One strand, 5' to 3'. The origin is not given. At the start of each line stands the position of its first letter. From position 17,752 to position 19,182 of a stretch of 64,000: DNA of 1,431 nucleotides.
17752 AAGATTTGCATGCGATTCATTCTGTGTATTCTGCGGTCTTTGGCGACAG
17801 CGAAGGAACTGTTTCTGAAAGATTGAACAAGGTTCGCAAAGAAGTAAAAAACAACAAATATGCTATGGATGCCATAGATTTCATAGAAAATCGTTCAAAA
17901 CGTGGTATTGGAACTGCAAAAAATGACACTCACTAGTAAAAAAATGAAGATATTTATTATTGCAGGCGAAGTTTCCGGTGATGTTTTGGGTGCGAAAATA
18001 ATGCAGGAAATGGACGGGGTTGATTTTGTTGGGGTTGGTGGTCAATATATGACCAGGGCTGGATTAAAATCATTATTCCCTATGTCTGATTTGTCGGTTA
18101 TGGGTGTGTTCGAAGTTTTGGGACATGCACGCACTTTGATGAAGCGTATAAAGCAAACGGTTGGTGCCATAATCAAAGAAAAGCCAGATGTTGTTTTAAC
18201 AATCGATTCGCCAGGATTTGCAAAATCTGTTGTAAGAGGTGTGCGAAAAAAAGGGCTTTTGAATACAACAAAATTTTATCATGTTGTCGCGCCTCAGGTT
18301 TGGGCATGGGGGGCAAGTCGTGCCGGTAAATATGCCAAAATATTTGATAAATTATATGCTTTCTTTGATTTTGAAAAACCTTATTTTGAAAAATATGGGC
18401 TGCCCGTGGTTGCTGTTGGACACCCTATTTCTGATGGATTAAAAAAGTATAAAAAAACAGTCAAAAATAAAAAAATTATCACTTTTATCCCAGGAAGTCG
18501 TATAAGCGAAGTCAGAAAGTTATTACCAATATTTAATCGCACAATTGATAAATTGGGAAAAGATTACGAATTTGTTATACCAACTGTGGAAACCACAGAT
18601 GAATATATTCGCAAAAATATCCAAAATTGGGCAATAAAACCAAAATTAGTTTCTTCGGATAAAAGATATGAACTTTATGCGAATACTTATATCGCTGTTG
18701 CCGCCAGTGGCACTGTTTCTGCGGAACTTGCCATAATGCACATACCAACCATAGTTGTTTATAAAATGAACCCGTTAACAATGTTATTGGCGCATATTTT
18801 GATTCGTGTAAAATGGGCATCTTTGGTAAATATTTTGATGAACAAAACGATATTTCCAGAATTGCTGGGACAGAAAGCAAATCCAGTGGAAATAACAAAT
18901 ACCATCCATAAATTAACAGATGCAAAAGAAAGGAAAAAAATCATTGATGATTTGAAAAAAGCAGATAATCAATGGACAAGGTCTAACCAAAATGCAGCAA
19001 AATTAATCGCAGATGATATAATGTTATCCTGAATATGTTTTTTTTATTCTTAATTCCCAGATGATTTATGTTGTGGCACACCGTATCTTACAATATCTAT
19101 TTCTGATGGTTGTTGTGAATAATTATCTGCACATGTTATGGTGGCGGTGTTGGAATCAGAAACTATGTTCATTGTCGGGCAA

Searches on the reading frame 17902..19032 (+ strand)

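Call 71: search_protein_families(library=pfam, proteins=[window:17902-19032:+], max_evalue=0.00001)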
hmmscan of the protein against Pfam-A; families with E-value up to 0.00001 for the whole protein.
window:17902-19032:+ (376 aa): 1 family
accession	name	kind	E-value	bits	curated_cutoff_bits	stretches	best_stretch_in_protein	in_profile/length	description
PF02684.21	LpxB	-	4.5e-89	299.4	22.6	1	17-367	1-368/374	Lipid-A-disaccharide synthetase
